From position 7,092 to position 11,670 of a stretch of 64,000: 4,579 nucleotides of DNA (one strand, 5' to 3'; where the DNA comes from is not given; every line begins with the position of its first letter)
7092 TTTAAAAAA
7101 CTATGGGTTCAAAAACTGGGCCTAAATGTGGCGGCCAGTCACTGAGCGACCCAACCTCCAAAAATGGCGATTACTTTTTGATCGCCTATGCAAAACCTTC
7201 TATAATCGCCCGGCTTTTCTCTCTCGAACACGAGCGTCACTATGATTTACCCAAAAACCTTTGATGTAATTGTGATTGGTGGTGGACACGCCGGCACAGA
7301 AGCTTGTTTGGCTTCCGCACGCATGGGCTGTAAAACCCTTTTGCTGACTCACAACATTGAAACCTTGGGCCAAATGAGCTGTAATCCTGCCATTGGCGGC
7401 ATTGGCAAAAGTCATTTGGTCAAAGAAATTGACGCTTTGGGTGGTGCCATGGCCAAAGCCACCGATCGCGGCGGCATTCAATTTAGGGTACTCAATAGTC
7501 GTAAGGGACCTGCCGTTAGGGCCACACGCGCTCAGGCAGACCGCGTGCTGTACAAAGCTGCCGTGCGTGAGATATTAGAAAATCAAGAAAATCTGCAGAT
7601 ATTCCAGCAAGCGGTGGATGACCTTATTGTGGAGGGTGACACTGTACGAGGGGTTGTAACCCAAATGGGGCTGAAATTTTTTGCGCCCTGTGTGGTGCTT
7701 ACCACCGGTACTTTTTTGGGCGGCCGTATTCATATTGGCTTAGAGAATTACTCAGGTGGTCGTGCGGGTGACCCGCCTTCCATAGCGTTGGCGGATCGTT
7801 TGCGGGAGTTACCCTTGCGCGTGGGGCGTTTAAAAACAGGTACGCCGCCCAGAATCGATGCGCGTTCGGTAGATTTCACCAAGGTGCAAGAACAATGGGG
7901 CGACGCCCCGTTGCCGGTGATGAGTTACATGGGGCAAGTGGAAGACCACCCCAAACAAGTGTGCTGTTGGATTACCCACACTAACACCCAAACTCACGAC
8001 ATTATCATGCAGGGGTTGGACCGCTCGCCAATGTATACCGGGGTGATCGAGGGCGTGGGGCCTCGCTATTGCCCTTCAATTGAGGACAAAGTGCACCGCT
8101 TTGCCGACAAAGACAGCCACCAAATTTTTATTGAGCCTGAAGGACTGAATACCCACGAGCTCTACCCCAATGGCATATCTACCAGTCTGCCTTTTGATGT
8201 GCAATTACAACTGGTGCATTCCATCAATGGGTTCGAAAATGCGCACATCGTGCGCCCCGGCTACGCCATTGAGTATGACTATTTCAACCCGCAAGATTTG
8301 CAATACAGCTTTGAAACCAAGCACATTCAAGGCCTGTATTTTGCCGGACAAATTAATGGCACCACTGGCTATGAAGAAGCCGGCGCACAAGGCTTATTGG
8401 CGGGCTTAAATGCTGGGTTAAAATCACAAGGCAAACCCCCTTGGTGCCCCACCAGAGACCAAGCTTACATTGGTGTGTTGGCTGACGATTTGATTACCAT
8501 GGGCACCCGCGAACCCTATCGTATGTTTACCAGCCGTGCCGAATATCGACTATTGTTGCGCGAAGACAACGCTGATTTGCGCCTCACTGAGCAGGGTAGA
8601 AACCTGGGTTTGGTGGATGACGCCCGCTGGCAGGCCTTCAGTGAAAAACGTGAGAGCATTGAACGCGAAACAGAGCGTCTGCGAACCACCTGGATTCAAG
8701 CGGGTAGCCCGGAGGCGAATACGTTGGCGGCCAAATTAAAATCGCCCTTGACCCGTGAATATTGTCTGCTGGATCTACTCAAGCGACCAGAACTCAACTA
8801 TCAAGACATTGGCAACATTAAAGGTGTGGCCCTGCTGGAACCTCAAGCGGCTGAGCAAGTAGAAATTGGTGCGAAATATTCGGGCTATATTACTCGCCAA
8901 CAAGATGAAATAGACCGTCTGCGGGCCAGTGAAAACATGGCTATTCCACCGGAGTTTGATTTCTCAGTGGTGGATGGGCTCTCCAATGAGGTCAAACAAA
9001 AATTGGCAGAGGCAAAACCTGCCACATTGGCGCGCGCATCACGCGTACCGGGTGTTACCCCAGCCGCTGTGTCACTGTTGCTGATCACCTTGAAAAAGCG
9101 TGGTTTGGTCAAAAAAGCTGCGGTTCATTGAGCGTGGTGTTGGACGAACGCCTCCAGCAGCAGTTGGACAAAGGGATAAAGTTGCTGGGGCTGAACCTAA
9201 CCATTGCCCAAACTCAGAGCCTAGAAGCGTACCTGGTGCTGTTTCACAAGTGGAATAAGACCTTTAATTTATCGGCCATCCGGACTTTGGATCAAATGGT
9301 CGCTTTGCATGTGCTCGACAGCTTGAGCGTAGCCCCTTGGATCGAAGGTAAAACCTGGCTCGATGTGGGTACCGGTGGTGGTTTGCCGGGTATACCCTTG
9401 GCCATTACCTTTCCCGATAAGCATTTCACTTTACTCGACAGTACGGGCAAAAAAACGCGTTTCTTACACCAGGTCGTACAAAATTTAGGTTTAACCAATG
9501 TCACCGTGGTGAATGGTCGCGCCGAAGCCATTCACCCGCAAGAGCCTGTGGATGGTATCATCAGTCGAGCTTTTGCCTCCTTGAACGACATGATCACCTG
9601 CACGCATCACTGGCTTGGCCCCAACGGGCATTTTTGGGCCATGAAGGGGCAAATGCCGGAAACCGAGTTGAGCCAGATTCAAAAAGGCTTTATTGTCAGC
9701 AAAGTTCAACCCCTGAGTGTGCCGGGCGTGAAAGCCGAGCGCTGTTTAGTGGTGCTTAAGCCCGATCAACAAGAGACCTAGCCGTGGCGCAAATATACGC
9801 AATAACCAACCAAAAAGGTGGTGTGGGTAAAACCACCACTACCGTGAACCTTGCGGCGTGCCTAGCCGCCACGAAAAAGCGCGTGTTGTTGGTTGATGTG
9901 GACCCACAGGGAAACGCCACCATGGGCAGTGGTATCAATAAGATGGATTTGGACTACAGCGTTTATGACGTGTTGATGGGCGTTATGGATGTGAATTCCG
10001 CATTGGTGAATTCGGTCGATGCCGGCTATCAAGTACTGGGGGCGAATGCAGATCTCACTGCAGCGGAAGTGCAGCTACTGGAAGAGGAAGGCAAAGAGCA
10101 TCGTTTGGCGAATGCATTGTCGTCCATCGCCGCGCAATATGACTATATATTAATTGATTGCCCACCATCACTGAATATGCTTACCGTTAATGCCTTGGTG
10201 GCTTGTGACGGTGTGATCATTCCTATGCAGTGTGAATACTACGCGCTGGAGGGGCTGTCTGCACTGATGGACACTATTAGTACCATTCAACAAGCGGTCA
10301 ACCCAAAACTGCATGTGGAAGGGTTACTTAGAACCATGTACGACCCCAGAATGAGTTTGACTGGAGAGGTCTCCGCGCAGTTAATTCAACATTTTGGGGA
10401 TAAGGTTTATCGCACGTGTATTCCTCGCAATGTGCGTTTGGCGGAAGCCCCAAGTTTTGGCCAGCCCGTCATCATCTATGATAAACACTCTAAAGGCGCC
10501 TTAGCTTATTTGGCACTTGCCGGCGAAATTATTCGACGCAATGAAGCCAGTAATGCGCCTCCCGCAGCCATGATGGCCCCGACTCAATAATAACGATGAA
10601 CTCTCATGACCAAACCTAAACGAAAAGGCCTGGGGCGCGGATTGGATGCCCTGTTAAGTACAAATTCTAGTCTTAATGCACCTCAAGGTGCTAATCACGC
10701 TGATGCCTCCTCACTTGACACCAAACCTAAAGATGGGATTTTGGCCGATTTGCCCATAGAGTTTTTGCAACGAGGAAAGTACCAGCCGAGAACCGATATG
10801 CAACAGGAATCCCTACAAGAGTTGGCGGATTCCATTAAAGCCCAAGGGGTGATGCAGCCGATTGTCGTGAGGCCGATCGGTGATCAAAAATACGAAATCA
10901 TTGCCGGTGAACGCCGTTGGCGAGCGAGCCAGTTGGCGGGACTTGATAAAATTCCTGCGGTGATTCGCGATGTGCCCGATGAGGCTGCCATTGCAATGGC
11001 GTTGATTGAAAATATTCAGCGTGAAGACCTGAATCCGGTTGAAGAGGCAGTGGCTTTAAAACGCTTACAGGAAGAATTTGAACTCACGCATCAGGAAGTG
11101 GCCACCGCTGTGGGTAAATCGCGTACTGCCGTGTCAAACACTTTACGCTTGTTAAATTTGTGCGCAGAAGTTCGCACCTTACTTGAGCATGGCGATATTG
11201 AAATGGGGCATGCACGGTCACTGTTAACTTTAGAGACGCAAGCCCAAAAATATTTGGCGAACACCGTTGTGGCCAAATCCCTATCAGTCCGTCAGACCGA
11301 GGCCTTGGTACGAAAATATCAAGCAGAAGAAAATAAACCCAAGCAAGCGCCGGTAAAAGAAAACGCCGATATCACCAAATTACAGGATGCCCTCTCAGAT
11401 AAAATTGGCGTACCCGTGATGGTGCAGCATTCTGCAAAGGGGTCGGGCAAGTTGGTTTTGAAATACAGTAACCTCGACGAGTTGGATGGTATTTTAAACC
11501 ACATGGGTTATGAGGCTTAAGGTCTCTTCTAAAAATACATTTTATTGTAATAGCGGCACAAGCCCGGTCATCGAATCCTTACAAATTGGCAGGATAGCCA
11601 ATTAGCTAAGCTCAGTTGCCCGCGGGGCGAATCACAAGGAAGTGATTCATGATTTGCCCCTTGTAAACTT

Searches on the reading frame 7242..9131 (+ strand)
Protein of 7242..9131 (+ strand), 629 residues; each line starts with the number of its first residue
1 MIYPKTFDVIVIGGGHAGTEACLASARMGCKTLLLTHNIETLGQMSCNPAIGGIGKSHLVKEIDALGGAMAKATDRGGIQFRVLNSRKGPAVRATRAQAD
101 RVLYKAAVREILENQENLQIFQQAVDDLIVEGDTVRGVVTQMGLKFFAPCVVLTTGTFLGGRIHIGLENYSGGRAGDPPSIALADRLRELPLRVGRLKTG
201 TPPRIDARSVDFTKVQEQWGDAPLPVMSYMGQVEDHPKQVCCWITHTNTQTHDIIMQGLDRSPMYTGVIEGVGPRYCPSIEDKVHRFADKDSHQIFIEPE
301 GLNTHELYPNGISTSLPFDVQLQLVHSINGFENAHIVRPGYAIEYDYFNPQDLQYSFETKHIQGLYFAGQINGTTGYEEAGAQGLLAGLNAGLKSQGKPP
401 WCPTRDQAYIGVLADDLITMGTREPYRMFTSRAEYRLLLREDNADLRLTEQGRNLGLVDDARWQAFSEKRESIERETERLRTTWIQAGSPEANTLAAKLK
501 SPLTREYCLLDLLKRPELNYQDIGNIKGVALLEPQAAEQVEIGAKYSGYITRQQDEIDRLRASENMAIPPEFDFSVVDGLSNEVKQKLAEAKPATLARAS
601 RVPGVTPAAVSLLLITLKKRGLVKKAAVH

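Call 7: search_protein_families(library=ncbifam, proteins=[window:7242-9131:+])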
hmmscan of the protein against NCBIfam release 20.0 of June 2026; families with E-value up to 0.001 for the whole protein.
window:7242-9131:+ (629 aa): 6 families
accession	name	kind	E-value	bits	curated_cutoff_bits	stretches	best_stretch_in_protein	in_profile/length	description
TIGR00136.1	mnmG_gidA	equivalog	1e-274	912.6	524.85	1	7-620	1-615/616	tRNA uridine-5-carboxymethylaminomethyl(34) synthesis enzyme MnmG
NF003739.0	PRK05335.1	equivalog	2.5e-20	72.7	262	1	311-418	280-387/441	methylenetetrahydrofolate--tRNA-(uracil(54)-C(5))-methyltransferase (FADH(2)-oxidizing) TrmFO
TIGR00137.1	gid_trmFO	equivalog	6e-16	58.3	428.65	1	311-419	277-385/433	FADH(2)-oxidizing methylenetetrahydrofolate--tRNA-(uracil(54)-C(5))-methyltransferase TrmFO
TIGR02032.1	GG-red-SF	subfamily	0.00055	19.7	158.8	1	7-118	1-115/297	geranylgeranyl reductase family protein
TIGR03140.1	AhpF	equivalog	0.00073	18.2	502.9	0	5-39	211-245/515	alkyl hydroperoxide reductase subunit F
NF005691.0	PRK07494.1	equivalog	0.00081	18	459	0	5-40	7-42/404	UbiH/UbiF family hydroxylase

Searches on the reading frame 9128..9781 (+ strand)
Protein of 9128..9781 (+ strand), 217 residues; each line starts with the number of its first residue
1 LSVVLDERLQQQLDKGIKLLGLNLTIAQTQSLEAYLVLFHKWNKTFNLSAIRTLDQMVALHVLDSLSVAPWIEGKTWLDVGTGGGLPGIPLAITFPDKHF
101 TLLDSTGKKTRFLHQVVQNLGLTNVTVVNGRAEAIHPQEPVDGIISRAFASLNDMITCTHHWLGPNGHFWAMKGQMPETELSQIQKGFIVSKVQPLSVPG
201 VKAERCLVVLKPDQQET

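Call 7: search_protein_families(library=ncbifam, proteins=[window:9128-9781:+])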
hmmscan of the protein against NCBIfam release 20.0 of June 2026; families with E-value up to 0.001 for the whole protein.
window:9128-9781:+ (217 aa): 4 families
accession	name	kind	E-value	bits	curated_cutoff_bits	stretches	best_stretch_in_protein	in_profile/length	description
TIGR00138.1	rsmG_gidB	equivalog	1.5e-53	181.1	99.5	1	32-211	1-182/183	16S rRNA (guanine(527)-N(7))-methyltransferase RsmG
NF006138.0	PRK08287.1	equivalog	4.1e-06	26.8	210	1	73-168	31-126/189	decarboxylating cobalt-precorrin-6B (C(15))-methyltransferase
TIGR03534.1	RF_mod_PrmC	equivalog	0.00042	19.8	199.1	1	75-146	90-162/253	peptide chain release factor N(5)-glutamine methyltransferase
TIGR02469.1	CbiT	equivalog_domain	0.00094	19.4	78.3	0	73-141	19-89/124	precorrin-6Y C5,15-methyltransferase (decarboxylating) subunit CbiT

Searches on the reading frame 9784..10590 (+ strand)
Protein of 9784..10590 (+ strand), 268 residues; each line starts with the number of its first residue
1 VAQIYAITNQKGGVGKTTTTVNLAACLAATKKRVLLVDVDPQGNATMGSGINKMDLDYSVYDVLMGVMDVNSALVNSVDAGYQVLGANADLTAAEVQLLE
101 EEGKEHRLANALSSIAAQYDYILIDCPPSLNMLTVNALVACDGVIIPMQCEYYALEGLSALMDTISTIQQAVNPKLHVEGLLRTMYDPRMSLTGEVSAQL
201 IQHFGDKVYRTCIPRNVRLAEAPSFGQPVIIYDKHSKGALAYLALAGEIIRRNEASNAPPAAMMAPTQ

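Call 7: search_protein_families(library=ncbifam, proteins=[window:9784-10590:+])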
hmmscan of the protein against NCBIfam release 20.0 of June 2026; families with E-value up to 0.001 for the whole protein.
window:9784-10590:+ (268 aa): 29 families (the best 25 are shown)
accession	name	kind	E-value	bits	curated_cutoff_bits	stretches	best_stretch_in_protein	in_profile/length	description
NF041546.1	ParA_partition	equivalog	5.2e-33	114.3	180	2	4-53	1-50/203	ParA family partition ATPase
NF041283.1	PrgP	equivalog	3.2e-26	92.3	400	1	2-220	2-229/297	ParA superfamily DNA segregation protein PrgP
TIGR01969.1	minD_arch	subfamily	1.1e-25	90.3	201.75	1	6-253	4-234/251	cell division ATPase MinD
TIGR03453.1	partition_RepA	equivalog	1.3e-25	90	348.45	1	3-221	105-342/387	plasmid partitioning protein RepA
TIGR01968.1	minD_bact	equivalog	6.8e-21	74.8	212.9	1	3-250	2-237/261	septum site-determining protein MinD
NF010443.0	PRK13869.1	subfamily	8.9e-18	64.2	446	1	3-213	122-351/405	plasmid-partitioning protein RepA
TIGR03371.1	cellulose_yhjQ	equivalog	1.3e-17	64.1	157.85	1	4-247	3-239/246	cellulose biosynthesis protein BcsQ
NF010259.0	PRK13705.1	equivalog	1.4e-13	50.6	725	1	4-161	108-277/388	plasmid-partitioning protein SopA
NF008079.0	PRK10818.1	equivalog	2.9e-11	43.2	508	1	1-243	1-240/270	septum site-determining protein MinD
TIGR01007.1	eps_fam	subfamily_domain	6.2e-11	42.2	108.05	1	4-147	19-157/204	polysaccharide biosynthesis tyrosine autokinase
TIGR01287.1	nifH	equivalog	3.2e-10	39.8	394.35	1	10-47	7-44/275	nitrogenase iron protein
NF047398.1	AAA_KGGVGR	domain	4.5e-10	40.2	90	1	3-126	3-149/190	KGGVGR-motif variant AAA ATPase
NF008568.0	PRK11519.1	equivalog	1e-09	37.1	1068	1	5-140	529-656/720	tyrosine-protein kinase Wzc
NF009701.0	PRK13230.1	subfamily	3.4e-09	36.1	350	1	10-48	8-46/291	nitrogenase reductase-like protein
NF033200.1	F430_CfbC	exception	2.6e-08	33.6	402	1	10-46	7-43/260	Ni-sirohydrochlorin a,c-diamide reductive cyclase ATP-dependent reductase subunit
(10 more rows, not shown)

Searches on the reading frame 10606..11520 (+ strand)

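Call 7: search_protein_families(library=ncbifam, proteins=[window:10606-11520:+])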
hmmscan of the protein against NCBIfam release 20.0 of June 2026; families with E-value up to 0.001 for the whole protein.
window:10606-11520:+ (304 aa): 7 families
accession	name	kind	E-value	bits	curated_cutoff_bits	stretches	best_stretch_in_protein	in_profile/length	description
TIGR04285.1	nucleoid_noc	exception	4e-67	226.2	315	1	48-253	4-209/255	nucleoid occlusion protein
TIGR00180.1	parB_part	domain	1.1e-58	198.1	58.45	1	48-219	7-183/186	ParB/RepB/Spo0J family partition protein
TIGR03734.1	PRTRC_parB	hypoth_equivalog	4.9e-43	147.5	278.6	1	59-238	6-189/555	PRTRC system ParB family protein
TIGR03454.1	partition_RepB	equivalog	2e-18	66.8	201.5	1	34-182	51-200/325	plasmid partitioning protein RepB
NF010406.0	PRK13832.1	subfamily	1.3e-16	60.3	640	1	62-198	21-158/578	plasmid partitioning protein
NF053625.1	SerKinSerKArch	equivalog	1.1e-09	37.8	380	1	55-154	20-120/244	ADP-dependent L-serine kinase SerK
NF010440.0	PRK13866.1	equivalog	2.9e-08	33.2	522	1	70-169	90-189/336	plasmid partitioning protein RepB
